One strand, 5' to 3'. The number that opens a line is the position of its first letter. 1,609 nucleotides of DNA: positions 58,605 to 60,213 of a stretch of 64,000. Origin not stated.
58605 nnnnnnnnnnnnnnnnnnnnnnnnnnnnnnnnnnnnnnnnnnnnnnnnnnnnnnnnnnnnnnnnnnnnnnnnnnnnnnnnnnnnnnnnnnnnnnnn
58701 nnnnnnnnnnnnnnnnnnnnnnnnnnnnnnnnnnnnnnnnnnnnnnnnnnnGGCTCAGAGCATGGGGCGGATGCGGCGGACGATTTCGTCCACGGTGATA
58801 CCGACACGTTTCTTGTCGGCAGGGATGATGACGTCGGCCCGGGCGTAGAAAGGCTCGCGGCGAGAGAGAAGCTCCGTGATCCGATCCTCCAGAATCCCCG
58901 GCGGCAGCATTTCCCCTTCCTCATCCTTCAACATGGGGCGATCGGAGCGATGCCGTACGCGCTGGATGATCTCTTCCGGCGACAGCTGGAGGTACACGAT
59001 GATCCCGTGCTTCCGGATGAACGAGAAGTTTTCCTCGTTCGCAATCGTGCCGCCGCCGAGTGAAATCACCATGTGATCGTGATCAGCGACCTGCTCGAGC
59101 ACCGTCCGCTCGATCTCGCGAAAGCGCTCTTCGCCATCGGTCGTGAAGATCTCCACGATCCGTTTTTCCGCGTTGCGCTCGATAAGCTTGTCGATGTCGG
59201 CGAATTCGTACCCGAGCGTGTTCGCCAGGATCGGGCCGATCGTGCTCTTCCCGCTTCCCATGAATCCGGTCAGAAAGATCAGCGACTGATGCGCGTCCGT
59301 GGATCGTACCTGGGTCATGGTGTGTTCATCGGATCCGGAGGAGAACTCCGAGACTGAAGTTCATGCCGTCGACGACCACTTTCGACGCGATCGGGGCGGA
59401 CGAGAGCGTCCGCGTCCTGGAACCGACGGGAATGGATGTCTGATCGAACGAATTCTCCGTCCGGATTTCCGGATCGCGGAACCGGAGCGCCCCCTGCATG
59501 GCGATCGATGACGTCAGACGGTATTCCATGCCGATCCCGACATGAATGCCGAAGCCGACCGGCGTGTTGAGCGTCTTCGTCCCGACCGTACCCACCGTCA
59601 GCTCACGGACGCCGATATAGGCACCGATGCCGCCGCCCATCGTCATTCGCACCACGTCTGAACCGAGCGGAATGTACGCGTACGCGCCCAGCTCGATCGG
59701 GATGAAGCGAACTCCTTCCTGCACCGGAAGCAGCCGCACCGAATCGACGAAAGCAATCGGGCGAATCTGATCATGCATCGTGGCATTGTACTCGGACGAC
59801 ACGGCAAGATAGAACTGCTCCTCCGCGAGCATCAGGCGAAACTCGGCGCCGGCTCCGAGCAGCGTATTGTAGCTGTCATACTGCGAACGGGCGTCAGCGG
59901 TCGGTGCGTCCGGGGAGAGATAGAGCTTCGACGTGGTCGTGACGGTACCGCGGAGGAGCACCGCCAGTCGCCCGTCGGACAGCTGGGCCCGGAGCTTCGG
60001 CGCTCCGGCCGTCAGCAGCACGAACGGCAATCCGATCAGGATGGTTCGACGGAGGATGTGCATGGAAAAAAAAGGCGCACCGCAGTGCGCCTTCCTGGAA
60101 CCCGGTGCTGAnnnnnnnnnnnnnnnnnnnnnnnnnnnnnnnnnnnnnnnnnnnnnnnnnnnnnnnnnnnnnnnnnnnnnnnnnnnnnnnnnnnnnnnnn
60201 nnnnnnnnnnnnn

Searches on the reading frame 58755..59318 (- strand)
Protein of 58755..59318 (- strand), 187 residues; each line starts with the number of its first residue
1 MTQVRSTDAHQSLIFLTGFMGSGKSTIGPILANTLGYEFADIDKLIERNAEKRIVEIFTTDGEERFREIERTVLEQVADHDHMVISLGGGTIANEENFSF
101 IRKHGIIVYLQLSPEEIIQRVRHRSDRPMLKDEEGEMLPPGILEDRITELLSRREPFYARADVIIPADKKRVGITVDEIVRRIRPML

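Call 10: search_protein_families(library=pfam, proteins=[window:58755-59318:-], max_evalue=0.01)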
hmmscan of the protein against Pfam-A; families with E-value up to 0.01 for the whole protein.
window:58755-59318:- (187 aa): 8 families
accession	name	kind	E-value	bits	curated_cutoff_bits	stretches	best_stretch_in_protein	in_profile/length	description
PF01202.28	SKI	-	3.8e-46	157.6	22.1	1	20-183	1-158/159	Shikimate kinase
PF13238.12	AAA_18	-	2.6e-11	44.5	29.4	1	14-136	1-123/128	AAA domain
PF01712.25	dNK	-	2.1e-06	28.1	27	0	16-49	3-34/203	Deoxynucleoside kinase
PF13189.12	Cytidylate_kin2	-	2.2e-06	28.4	28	1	16-52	4-39/176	Cytidylate kinase-like family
PF13671.12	AAA_33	-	0.00011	23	27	1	13-127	1-121/143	AAA domain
PF13207.12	AAA_17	-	0.00024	21.8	27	1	17-129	1-127/136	AAA domain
PF01583.26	APS_kinase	-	0.00057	20.4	21.1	1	13-85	4-78/152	Adenylylsulphate kinase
PF01121.26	CoaE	-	0.0069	16.5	27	0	14-49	3-37/180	Dephospho-CoA kinase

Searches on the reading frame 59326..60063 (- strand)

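Call 10: search_protein_families(library=pfam, proteins=[window:59326-60063:-], max_evalue=0.01)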
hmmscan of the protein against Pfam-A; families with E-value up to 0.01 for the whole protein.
window:59326-60063:- (245 aa): 1 family
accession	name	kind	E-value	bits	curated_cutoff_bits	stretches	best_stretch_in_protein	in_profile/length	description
PF13505.12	OMP_b-brl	-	0.00033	21.3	28.7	1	49-197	24-154/175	Outer membrane protein beta-barrel domain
